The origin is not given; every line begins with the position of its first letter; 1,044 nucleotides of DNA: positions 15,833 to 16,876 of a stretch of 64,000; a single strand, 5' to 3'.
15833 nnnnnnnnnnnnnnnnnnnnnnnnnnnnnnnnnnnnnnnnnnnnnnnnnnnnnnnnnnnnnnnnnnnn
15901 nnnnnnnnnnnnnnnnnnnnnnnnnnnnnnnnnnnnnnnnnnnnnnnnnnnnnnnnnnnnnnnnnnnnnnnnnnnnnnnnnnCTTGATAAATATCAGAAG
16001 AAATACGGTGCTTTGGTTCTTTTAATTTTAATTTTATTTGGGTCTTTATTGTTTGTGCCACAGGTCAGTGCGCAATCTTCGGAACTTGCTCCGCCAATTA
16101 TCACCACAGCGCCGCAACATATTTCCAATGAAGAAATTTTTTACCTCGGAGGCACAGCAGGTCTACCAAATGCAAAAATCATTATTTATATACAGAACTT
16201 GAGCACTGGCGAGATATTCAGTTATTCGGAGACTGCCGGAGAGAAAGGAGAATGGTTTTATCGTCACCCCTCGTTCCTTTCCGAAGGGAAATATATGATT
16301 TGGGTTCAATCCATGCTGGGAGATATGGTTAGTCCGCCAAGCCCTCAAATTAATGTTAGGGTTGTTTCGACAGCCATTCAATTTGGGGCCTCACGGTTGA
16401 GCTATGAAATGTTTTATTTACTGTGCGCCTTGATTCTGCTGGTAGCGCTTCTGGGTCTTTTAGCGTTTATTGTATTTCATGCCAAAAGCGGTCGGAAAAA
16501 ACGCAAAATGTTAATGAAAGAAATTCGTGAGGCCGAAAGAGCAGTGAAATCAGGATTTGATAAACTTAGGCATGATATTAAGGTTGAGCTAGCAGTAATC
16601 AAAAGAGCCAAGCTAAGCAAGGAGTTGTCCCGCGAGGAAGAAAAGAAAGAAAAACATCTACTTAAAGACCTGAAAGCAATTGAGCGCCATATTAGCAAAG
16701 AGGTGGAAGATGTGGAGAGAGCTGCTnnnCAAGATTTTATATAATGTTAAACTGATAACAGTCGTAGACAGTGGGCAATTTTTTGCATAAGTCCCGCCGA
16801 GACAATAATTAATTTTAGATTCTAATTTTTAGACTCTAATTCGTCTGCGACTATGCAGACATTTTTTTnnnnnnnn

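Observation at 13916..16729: Scaffold protein with ectodomains separated by TM hairpins and internal signal-peptide-like sites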

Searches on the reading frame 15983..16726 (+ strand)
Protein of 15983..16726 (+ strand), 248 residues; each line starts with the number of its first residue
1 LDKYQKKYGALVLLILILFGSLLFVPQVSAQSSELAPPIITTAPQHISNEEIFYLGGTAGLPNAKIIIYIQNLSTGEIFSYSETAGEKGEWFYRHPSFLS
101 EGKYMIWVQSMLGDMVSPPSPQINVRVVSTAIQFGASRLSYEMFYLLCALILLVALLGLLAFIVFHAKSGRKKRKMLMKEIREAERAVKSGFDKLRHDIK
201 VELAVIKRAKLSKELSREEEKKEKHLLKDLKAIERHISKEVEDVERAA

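Call 41: search_protein_representatives(protein=window:15983-16726:+)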
Query: 248 residues. Proteins with E-value up to 0.001 (for the whole library): 732; up to 1e-10: 232; up to 1e-30: 58. The best 150 are listed.
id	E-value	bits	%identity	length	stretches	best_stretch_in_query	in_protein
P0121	1.3e-91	322.5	63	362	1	1-246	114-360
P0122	1.1e-79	283.5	54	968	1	2-246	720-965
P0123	1.9e-78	279.4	55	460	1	1-246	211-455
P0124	3.1e-72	259.1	50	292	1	1-246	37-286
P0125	7.0e-69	248.2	51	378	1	1-247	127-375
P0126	2.2e-67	243.3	44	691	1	1-246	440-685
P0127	2.3e-65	236.6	47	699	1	11-246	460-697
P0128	2.2e-64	233.5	48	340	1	4-246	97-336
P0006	3.0e-63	229.8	46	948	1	2-246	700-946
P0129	5.7e-60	219.0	45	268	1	3-246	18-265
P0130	2.4e-59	217.0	45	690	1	2-246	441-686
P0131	2.7e-59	216.8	44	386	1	1-246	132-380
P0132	2.8e-59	216.8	43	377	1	13-247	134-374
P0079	3.6e-57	209.9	43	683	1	3-245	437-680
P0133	4.2e-57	209.6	40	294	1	3-246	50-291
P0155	3.9e-48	180.3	44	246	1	16-246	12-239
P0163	2.4e-44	167.9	41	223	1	16-238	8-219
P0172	1.7e-36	142.2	38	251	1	11-246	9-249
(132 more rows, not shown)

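Call 61: find_encoding_contigs(protein=P0155, flank=6000, max_places=2)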
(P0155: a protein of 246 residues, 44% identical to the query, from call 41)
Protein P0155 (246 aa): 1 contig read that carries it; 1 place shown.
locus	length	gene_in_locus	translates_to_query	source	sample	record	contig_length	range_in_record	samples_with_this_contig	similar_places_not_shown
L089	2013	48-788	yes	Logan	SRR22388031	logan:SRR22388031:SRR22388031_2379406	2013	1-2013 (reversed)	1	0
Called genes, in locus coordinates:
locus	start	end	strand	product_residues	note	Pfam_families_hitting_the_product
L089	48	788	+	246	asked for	-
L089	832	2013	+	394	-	?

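Call 64: find_encoding_contigs(protein=P0163, flank=6000, max_places=2)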
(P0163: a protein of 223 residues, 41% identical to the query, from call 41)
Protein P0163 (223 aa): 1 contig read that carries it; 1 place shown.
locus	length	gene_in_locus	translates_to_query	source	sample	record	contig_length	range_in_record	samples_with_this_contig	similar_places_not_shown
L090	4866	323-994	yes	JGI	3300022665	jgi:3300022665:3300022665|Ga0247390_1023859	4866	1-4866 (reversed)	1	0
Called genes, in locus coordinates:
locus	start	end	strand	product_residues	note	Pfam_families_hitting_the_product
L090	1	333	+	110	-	?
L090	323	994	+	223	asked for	-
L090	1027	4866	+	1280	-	?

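Call 65: find_encoding_contigs(protein=P0172, flank=6000, max_places=2)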
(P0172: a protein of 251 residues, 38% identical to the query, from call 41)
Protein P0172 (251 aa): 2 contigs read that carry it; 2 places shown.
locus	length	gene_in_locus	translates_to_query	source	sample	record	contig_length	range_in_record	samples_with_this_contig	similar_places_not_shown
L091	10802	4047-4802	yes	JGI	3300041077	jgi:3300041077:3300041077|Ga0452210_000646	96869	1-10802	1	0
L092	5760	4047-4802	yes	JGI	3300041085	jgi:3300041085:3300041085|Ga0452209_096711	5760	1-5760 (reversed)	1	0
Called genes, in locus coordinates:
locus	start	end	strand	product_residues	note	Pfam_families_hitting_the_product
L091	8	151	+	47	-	-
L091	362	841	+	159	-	-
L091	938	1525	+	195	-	-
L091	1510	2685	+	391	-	-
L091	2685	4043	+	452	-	-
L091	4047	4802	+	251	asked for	PF19077:Big_13 (weak)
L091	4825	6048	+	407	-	PF13200:DUF4015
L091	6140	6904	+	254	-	PF04402:SIMPL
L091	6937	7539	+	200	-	PF13482:RNase_H_2, PF10108:DNA_pol_B_exo2 (faint)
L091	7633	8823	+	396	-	PF00266:Aminotran_5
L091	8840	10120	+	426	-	PF00089:Trypsin, PF10459:Peptidase_S46 (faint), PF13365:Trypsin_2, PF00595:PDZ (weak), PF13180:PDZ_2, PF17820:PDZ_6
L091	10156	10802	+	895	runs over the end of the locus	PF02861:Clp_N, PF23569:NBD_SMAX1, PF00004:AAA, PF17871:AAA_lid_9, PF00004:AAA, PF07724:AAA_2, PF07728:AAA_5, PF10431:ClpB_D2-small, +8 more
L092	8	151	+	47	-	-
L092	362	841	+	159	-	-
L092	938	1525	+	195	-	-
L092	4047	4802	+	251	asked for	PF19077:Big_13 (weak)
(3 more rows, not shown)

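Call 82: search_protein_families(library=pfam, proteins=[L091:938-1522:+], max_evalue=0.01)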
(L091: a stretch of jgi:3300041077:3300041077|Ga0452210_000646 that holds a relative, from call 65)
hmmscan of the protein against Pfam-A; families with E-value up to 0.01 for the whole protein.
L091:938-1522:+ (195 aa): 1 family
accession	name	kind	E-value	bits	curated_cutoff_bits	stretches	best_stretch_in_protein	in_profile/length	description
PF00404.24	Dockerin_1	-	0.00014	22.5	22.9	0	173-188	3-18/57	Dockerin type I domain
